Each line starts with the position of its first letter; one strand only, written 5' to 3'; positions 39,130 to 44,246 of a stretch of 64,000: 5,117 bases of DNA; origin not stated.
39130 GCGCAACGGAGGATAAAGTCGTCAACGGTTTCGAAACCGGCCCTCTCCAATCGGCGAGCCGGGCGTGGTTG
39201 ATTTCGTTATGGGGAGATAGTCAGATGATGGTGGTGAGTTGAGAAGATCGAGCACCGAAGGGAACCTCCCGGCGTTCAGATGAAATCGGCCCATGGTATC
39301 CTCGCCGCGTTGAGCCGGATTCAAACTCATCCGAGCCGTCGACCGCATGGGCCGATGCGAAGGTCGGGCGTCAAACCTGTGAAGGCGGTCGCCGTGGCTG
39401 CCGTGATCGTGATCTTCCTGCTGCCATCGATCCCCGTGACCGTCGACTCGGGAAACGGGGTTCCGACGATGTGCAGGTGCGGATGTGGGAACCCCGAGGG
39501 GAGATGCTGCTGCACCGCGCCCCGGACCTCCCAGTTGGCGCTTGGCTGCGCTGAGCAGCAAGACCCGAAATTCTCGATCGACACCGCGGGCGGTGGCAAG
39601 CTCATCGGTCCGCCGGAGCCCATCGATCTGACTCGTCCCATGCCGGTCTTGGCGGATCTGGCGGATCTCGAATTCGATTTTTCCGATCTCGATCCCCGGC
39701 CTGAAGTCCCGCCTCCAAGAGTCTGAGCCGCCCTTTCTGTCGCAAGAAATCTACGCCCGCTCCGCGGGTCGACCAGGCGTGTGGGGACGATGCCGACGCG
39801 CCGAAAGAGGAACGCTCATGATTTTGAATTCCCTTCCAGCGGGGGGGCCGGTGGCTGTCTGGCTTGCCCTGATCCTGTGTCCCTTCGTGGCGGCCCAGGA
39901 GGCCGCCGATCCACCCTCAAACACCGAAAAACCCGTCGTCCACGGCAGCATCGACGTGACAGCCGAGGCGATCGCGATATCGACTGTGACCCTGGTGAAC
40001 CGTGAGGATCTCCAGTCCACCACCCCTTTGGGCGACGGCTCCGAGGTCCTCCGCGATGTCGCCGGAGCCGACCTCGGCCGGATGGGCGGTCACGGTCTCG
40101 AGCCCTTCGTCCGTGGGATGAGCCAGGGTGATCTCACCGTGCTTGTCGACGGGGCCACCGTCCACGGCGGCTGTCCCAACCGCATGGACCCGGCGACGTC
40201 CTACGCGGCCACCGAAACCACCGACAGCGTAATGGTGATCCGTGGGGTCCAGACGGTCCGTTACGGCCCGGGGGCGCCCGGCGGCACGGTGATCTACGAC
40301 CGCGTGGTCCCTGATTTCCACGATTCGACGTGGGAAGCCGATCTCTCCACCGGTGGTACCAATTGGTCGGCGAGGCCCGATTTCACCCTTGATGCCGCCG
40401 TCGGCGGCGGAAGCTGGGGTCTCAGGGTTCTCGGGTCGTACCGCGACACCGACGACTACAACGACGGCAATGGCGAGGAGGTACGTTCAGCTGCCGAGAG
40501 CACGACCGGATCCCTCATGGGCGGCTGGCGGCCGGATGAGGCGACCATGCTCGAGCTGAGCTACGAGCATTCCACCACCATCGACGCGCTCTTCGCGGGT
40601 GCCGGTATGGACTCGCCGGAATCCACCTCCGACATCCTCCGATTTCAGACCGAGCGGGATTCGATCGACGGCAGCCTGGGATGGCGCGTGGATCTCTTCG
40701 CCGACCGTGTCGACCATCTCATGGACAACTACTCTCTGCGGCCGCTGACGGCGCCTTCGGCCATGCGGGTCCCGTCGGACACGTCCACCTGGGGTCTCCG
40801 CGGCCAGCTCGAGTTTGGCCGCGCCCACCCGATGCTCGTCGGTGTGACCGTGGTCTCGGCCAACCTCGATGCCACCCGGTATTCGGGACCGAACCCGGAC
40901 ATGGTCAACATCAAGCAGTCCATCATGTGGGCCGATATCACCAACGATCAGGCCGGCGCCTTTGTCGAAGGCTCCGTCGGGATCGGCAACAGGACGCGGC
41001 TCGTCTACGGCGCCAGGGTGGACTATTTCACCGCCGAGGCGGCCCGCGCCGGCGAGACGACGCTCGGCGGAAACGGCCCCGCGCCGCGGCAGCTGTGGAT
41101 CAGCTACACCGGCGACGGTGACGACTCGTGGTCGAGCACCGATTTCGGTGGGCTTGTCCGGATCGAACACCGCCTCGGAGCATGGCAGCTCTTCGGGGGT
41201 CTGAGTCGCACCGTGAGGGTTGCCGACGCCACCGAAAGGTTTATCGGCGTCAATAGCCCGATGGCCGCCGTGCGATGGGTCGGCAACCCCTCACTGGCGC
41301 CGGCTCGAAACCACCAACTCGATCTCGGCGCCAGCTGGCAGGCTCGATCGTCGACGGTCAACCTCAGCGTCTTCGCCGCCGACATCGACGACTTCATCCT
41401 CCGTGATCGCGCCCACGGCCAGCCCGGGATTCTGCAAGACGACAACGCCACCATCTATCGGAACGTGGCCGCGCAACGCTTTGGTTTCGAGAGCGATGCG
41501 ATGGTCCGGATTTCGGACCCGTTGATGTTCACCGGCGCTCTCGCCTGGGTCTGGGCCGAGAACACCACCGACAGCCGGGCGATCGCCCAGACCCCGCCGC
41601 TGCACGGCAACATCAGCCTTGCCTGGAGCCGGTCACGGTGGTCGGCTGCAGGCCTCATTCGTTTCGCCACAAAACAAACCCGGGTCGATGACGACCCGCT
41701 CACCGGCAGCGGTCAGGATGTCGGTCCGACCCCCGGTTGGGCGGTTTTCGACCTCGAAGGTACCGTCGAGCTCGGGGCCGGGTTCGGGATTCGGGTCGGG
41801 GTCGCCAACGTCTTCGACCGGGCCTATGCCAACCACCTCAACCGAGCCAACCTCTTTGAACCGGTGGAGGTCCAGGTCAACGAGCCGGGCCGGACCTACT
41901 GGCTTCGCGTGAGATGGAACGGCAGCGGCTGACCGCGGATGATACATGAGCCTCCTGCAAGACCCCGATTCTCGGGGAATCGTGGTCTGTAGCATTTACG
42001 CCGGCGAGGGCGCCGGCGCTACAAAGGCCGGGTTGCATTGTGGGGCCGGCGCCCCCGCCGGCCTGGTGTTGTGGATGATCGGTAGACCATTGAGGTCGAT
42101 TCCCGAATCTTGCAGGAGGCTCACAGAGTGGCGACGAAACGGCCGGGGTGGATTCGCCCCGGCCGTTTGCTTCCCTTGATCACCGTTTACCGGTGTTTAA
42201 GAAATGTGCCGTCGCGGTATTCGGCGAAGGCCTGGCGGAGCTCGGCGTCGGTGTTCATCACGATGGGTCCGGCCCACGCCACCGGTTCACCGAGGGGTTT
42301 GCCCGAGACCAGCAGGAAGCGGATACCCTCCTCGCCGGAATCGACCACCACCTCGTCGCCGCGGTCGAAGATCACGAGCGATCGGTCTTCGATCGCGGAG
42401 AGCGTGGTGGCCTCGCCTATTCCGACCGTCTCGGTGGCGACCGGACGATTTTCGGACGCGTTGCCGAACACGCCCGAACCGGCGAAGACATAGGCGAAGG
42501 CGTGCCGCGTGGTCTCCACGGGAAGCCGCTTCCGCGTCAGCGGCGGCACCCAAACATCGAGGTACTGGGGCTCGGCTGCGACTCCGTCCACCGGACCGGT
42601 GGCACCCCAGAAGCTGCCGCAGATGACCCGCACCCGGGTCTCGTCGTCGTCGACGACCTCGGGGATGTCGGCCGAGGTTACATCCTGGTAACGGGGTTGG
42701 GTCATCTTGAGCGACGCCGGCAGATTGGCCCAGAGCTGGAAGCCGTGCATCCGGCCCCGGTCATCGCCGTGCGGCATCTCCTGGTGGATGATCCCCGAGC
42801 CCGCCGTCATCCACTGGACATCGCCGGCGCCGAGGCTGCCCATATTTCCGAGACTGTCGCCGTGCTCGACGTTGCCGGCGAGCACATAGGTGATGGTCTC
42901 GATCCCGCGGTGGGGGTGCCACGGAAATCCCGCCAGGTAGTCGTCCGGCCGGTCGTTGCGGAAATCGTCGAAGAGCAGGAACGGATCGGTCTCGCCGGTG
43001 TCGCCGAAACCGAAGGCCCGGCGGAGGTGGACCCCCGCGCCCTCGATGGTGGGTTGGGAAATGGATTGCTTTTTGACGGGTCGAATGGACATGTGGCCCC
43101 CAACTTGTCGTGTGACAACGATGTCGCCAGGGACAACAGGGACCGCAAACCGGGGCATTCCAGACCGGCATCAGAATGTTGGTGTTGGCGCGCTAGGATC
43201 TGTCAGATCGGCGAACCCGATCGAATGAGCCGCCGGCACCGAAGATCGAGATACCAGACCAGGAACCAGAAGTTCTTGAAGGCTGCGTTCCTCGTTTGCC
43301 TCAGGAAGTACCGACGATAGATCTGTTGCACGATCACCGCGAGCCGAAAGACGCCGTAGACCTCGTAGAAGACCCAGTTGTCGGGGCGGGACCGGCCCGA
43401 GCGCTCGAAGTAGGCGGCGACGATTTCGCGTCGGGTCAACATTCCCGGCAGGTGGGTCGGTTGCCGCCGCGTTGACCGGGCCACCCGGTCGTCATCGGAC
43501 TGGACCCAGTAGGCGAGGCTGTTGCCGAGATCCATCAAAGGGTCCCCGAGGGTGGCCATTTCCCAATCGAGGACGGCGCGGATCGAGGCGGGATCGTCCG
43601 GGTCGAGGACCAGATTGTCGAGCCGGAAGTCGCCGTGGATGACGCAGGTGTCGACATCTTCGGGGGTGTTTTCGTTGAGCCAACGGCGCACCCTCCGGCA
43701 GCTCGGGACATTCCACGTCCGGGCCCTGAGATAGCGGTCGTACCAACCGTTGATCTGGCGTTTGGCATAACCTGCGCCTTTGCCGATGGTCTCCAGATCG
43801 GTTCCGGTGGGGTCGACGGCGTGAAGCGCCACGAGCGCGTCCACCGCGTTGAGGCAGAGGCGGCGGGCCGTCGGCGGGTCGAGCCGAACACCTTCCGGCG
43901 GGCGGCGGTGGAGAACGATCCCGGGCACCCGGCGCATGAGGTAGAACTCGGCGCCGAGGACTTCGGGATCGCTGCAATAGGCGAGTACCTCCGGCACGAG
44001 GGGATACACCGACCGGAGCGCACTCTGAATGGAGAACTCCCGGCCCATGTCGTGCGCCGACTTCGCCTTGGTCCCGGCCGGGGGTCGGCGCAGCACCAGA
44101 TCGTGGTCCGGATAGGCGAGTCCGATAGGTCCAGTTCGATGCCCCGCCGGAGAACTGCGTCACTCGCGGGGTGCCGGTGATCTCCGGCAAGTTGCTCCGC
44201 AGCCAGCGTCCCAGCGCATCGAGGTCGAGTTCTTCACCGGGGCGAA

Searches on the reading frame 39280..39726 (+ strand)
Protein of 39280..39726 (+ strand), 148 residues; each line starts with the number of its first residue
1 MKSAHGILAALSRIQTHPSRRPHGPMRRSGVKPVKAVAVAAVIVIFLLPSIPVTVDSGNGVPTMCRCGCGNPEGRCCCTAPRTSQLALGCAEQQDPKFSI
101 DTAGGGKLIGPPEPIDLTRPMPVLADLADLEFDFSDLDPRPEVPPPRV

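Call 3: search_protein_families(library=pfam, proteins=[window:39280-39726:+], max_evalue=1)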
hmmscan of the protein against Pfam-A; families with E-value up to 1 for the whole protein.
window:39280-39726:+ (148 aa): 0 families

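Call 4: search_protein_families(library=ncbifam, proteins=[window:39280-39726:+], max_evalue=1)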
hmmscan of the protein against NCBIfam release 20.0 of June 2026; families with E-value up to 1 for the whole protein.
window:39280-39726:+ (148 aa): 0 families

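Call 93: find_homologous_proteins(query=window:39355-39726:+, max_evalue=0.001)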
Query window:39355-39726:+ (123 aa): 12 proteins with E <= 0.001 among 43 candidates.
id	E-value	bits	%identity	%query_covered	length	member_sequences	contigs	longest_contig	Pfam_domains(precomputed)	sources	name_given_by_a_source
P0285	2.3e-60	221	82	100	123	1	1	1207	-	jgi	jgi:hypothetical protein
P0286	1.4e-57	212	85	81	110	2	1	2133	-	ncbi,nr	ncbi:MAG: hypothetical protein E4H44_06075 [Candidatus Aminicenantes bacterium]|nr:MAG: hypothetical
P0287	3.2e-49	184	74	81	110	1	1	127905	-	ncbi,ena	-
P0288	2.4e-48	182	72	91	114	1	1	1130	-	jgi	jgi:hypothetical protein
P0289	1.9e-45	172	70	83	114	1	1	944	-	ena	-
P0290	1.8e-42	163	59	98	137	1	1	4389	-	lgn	-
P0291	1.6e-41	160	67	90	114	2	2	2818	-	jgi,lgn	-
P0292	4.9e-41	158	63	98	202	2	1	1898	-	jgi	jgi:hypothetical protein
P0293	2.8e-33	133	61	83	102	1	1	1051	-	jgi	-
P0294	3.1e-22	97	45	93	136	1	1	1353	-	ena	-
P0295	2.1e-17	82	41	86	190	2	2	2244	-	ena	-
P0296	1.4e-14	72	47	71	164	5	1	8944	-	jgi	-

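Call 94: find_encoding_contigs(protein=P0287, flank=10000, max_places=1)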
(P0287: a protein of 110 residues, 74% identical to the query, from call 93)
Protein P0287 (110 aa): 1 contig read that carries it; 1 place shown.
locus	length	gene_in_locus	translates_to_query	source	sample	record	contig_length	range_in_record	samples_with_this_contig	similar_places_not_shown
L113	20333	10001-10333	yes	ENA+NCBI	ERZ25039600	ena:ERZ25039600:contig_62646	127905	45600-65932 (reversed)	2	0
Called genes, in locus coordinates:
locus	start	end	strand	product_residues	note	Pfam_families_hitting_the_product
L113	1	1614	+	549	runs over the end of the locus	PF17963:Big_9 (weak), PF17803:Cadherin_4, PF17892:Cadherin_5, PF17963:Big_9, PF17803:Cadherin_4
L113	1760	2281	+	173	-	PF17803:Cadherin_4, PF17892:Cadherin_5 (faint), PF17963:Big_9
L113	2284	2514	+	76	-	PF18911:PKD_4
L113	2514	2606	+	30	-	-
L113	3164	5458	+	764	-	PF17803:Cadherin_4, PF17892:Cadherin_5, PF17963:Big_9, PF17803:Cadherin_4, PF17892:Cadherin_5, PF17963:Big_9, PF18911:PKD_4, PF22352:K319L-like_PKD, +15 more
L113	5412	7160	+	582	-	PF17892:Cadherin_5 (weak), PF17963:Big_9, PF03160:Calx-beta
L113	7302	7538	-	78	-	-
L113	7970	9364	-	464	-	PF13188:PAS_8 (faint), PF00158:Sigma54_activat, PF14532:Sigma54_activ_2, PF07728:AAA_5 (faint), PF25601:AAA_lid_14, PF02954:HTH_8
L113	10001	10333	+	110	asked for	-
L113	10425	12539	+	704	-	PF07715:Plug, PF00593:TonB_dep_Rec_b-barrel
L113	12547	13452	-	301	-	PF02678:Pirin, PF05726:Pirin_C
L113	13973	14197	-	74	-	-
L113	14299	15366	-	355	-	PF01636:APH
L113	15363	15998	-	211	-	PF00441:Acyl-CoA_dh_1, PF08028:Acyl-CoA_dh_2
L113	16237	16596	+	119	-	-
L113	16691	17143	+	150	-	-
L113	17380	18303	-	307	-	PF20244:DUF6599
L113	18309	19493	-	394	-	PF00248:Aldo_ket_red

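Call 95: find_encoding_contigs(protein=P0296, flank=8000, max_places=1)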
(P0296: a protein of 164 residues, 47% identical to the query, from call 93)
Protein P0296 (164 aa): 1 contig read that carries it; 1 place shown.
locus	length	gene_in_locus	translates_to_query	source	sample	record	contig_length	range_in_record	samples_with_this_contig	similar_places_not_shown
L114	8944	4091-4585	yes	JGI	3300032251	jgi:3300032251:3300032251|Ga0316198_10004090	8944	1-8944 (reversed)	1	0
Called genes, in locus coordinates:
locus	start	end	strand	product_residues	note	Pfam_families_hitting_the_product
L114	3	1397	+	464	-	?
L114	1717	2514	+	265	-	PF00989:PAS (faint)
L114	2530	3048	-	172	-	-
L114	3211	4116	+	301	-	PF02678:Pirin, PF05726:Pirin_C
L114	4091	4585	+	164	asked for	-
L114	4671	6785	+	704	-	PF07715:Plug, PF00593:TonB_dep_Rec_b-barrel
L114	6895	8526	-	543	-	PF14522:Cytochrome_C7 (faint), PF14537:Cytochrom_c3_2 (faint), PF22113:Mtrc-MtrF_II-IV_dom (faint), PF11783:Cytochrome_cB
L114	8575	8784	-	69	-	-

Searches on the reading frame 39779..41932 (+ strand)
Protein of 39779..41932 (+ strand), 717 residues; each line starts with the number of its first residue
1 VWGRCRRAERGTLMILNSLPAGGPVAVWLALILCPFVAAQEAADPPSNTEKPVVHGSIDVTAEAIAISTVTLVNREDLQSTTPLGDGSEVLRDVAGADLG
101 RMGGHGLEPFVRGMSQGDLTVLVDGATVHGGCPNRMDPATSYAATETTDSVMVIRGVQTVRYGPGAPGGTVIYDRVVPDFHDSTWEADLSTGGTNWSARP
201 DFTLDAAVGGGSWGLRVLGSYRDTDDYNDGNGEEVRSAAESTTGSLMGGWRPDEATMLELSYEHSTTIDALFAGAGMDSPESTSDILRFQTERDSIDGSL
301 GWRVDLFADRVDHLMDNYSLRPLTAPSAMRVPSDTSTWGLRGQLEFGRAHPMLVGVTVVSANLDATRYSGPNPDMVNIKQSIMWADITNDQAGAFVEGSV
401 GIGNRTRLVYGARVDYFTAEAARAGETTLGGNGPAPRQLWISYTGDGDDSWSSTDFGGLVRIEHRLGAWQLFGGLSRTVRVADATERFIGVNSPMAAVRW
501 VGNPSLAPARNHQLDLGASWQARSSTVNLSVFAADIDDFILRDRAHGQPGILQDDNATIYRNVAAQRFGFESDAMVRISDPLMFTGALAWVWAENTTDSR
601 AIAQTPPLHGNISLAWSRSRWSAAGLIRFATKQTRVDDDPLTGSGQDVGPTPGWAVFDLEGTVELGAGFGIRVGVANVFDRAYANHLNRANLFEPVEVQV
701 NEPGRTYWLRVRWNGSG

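Call 3: search_protein_families(library=pfam, proteins=[window:39779-41932:+], max_evalue=1)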
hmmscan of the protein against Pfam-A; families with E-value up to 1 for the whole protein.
window:39779-41932:+ (717 aa): 4 families
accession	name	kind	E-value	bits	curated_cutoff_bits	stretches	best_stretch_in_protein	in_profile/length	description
PF00593.30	TonB_dep_Rec_b-barrel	-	3.2e-29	103.5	27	1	228-678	93-436/436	TonB dependent receptor-like, beta-barrel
PF07715.20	Plug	-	6.1e-16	59.3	23.9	1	68-170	7-107/107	TonB-dependent Receptor Plug Domain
PF14905.12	OMP_b-brl_3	-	0.00089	18.8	27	1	501-600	208-302/408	Outer membrane protein beta-barrel family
PF15338.11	TPIP1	-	0.018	15.6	27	1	121-177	50-105/123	p53-regulated apoptosis-inducing protein 1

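Call 4: search_protein_families(library=ncbifam, proteins=[window:39779-41932:+], max_evalue=1)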
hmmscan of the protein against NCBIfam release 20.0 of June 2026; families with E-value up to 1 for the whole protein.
window:39779-41932:+ (717 aa): 16 families
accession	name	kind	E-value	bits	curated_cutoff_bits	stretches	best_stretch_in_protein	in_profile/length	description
TIGR01778.1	TonB-copper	equivalog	6e-135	451.5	472.45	1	79-712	9-634/637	TonB-dependent copper receptor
TIGR01785.1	TonB-hemin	subfamily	2.5e-33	115.4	316.85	1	68-711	20-673/677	TonB-dependent heme/hemoglobin receptor family protein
TIGR01783.1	TonB-siderophor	subfamily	1.9e-28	99.5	223.5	2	68-262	4-188/649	TonB-dependent siderophore receptor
TIGR01786.1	TonB-hemlactrns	subfamily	2.2e-28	99.1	323.75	2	358-713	355-717/719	TonB-dependent hemoglobin/transferrin/lactoferrin family receptor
TIGR01779.1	TonB-B12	equivalog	3.8e-14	52.2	599.7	2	29-253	10-233/614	TonB-dependent vitamin B12 receptor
NF010048.1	PRK13524.1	subfamily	3e-13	49.1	493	2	500-712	523-741/744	FepA family TonB-dependent siderophore receptor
NF010051.0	PRK13528.1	subfamily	7e-11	41.1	583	2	52-278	37-284/727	FepA family TonB-dependent siderophore receptor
TIGR01782.1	TonB-Xanth-Caul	subfamily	4.4e-07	28.6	310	1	501-545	637-682/868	TonB-dependent receptor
NF007926.1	PRK10641.1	equivalog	7.6e-07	28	836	1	67-172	45-150/617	TonB-dependent vitamin B12 receptor BtuB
NF007478.2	PRK10064.1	equivalog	0.00017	20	745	1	53-177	34-160/663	catecholate siderophore receptor CirA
NF041676.1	FecA_OM_dicitr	equivalog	0.00028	18.9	1100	1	119-199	192-271/773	TonB-dependent Fe(3+) dicitrate receptor FecA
NF049947.1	TonB_dep_PCPU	exception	0.0007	17.9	800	1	46-197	27-186/685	TonB-dependent receptor, PCPU motif-type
NF038289.1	Zn_piracy_ZnuD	exception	0.00086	18.1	950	1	53-228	34-209/685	zinc piracy TonB-dependent receptor ZnuD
NF047944.1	FoxamRcptFoxA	equivalog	0.018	13.3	1300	1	111-193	100-179/697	ferrioxamine B receptor FoxA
NF007465.0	PRK10044.1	equivalog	0.023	12.9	803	1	151-260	162-264/726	ferrichrome porin FhuA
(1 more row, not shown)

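Call 68: search_solved_structures(query=window:39779-41932:+, max_evalue=1e-20, show_alignments=1)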
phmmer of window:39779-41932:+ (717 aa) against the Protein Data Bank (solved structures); distinct sequences matched with E-value up to 1e-20: 6.
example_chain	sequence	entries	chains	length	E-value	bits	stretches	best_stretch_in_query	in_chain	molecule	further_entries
6fok_A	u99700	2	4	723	5.9e-72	246.5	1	60-712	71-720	Putative copper transport outer membrane porin OprC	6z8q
6z8s_A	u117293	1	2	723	5.3e-71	243.3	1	60-712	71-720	Putative copper transport outer membrane porin OprC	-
6z8r_A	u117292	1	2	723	5.3e-71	243.3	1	60-712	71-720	Putative copper transport outer membrane porin OprC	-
6z8t_A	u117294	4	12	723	1.7e-70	241.6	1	60-712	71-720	Putative copper transport outer membrane porin OprC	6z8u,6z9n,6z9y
6z8y_A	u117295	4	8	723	1.7e-70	241.6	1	60-712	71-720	Putative copper transport outer membrane porin OprC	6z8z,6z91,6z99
6fom_A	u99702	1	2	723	1.4e-69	238.6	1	60-712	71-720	Putative copper transport outer membrane porin OprC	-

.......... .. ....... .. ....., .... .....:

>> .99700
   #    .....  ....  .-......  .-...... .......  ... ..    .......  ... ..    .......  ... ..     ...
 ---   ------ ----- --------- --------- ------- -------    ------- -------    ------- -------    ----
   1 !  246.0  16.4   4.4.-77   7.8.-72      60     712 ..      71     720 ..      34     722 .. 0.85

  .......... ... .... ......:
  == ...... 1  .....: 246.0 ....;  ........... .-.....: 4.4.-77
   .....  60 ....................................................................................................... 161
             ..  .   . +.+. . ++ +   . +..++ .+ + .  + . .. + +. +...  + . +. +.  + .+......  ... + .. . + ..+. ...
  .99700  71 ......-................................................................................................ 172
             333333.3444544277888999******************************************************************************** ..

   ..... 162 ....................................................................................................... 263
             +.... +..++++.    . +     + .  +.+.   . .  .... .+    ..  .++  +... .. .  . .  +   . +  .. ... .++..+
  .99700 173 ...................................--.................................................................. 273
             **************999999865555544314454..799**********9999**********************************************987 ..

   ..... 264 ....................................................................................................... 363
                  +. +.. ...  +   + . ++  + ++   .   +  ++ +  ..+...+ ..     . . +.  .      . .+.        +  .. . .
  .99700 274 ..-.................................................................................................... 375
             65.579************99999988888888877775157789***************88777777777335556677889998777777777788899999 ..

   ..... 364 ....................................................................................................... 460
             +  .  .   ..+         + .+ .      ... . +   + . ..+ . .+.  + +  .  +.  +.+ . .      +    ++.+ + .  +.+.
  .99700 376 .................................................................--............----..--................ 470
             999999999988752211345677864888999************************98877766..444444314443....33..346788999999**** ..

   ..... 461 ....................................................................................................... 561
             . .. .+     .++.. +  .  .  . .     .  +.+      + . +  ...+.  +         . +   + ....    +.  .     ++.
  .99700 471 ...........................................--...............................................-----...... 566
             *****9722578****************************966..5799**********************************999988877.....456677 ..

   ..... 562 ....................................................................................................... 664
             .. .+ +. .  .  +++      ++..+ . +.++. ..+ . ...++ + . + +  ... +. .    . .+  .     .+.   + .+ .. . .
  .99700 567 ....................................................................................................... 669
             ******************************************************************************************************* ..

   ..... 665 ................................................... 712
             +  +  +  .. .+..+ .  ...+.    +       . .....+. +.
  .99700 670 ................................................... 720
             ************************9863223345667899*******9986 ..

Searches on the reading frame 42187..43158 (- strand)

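Call 47: search_protein_families(library=pfam, proteins=[window:42187-43158:-], max_evalue=0.001)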
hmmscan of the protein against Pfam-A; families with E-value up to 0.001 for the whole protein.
window:42187-43158:- (323 aa): 2 families
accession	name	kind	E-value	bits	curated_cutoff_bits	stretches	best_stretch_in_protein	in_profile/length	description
PF02678.22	Pirin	-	6.3e-34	116.7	26.1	1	43-143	2-107/108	Pirin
PF05726.19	Pirin_C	-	3.5e-24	85.6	27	1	199-319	1-102/103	Pirin C-terminal cupin domain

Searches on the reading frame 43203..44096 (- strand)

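Call 47: search_protein_families(library=pfam, proteins=[window:43203-44096:-], max_evalue=0.001)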
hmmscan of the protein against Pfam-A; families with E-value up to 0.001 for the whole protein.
window:43203-44096:- (297 aa): 1 family
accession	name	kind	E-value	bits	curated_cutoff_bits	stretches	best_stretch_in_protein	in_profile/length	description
PF01636.29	APH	-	6.2e-43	147.7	23.2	1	2-213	25-229/239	Phosphotransferase enzyme family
